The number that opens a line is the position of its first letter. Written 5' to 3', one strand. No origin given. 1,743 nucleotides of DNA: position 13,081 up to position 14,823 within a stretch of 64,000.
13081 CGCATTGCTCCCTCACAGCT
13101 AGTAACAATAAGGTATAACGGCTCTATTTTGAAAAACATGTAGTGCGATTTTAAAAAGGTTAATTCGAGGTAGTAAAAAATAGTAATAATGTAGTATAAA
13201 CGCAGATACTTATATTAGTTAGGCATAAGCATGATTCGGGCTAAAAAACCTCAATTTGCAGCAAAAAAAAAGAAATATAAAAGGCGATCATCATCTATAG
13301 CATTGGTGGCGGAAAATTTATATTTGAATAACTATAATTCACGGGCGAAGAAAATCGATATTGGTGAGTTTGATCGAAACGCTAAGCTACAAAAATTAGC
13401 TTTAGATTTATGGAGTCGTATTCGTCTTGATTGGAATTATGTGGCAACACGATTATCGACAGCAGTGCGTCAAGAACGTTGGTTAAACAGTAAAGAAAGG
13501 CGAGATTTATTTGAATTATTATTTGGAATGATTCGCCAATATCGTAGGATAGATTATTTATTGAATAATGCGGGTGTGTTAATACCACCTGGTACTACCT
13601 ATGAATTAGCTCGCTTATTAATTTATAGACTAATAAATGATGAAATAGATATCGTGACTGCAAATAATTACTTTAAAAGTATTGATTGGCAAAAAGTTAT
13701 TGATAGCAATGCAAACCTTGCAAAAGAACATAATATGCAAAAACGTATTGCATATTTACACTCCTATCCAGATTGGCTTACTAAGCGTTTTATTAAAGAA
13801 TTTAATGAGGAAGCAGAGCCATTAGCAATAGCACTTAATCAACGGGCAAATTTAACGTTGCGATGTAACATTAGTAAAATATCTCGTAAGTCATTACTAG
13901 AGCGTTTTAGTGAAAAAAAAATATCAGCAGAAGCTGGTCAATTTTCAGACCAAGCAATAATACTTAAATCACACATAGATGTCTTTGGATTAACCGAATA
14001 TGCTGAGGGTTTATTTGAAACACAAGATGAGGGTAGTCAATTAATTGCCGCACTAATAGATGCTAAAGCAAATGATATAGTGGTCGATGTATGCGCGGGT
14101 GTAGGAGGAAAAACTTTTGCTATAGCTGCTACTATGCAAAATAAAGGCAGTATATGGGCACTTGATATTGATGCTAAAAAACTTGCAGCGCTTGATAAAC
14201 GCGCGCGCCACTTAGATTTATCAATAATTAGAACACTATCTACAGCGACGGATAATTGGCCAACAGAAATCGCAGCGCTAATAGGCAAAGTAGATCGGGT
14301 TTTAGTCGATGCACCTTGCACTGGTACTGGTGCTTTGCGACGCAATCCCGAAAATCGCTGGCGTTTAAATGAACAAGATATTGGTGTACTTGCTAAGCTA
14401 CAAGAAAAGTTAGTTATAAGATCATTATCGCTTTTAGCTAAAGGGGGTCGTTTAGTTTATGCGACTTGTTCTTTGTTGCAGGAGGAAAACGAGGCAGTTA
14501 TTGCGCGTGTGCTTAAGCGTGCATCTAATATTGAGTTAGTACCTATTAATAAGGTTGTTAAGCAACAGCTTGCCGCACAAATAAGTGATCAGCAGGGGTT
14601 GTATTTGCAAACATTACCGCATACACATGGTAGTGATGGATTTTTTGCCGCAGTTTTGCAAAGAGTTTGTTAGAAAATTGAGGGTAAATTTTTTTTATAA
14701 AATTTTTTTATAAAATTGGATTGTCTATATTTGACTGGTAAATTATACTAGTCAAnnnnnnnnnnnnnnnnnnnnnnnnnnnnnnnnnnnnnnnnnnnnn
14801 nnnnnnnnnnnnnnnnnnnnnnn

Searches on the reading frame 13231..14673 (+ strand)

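Call 38: search_protein_families(library=ncbifam, proteins=[window:13231-14673:+], max_evalue=0.001)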
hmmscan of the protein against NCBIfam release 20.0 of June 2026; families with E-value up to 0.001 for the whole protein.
window:13231-14673:+ (480 aa): 14 families
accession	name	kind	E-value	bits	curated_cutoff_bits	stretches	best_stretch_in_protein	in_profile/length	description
NF011494.0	PRK14902.1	equivalog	1.1e-80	271.6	319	1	160-478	130-442/444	16S rRNA (cytosine(967)-C(5))-methyltransferase RsmB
NF011493.0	PRK14901.1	equivalog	2.3e-78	264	540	1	158-478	130-445/447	16S rRNA (cytosine(967)-C(5))-methyltransferase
TIGR00563.1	rsmB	equivalog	3.9e-71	240.5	269.05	1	172-477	137-434/437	16S rRNA (cytosine(967)-C(5))-methyltransferase RsmB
NF008149.0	PRK10901.1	equivalog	9.2e-64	216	375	1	167-478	138-432/434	16S rRNA (cytosine(967)-C(5))-methyltransferase RsmB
NF011495.0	PRK14903.1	equivalog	1.1e-50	172.7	503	1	84-459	33-413/431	16S rRNA (cytosine(967)-C(5))-methyltransferase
TIGR00446.1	nop2p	subfamily_domain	6.2e-50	169.9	210.45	1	211-477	2-263/264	NOL1/NOP2/sun family putative RNA methylase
NF008898.0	PRK11933.1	equivalog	1.6e-31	109.3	588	1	208-478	39-310/480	16S rRNA (cytosine(1407)-C(5))-methyltransferase RsmF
NF041567.1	mtaseRsmF_Thermus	equivalog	9.2e-28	97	690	1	257-436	69-244/443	16S rRNA (cytosine(1407)-C(5))-methyltransferase RsmF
NF040814.1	tRNA_cyt_mtase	equivalog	3.8e-24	85.3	550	1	209-443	36-263/305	tRNA (cytosine(49)-C(5))-methyltransferase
NF053511.1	tRNA_U34_MnmM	equivalog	8.1e-05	22.2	135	1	279-328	16-65/183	tRNA 5-(aminomethyl)-2-thiouridylate-methyltransferase MnmM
TIGR02469.1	CbiT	equivalog_domain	8.3e-05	22.8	78.3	1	271-360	10-95/124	precorrin-6Y C5,15-methyltransferase (decarboxylating) subunit CbiT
NF052510.1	methyltran_MpqE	exception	0.00013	21.5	335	0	273-331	39-97/234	methyl-plastoquinone biosynthesis methyltransferase MpqE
TIGR03704.1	PrmC_rel_meth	equivalog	0.00053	19.5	248.8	1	277-376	83-177/251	putative protein N(5)-glutamine methyltransferase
NF001244.0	PRK00216.1-5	equivalog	0.00095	18.5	216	0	275-327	43-95/236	bifunctional demethylmenaquinone methyltransferase/2-methoxy-6-polyprenyl-1,4-benzoquinol methylase UbiE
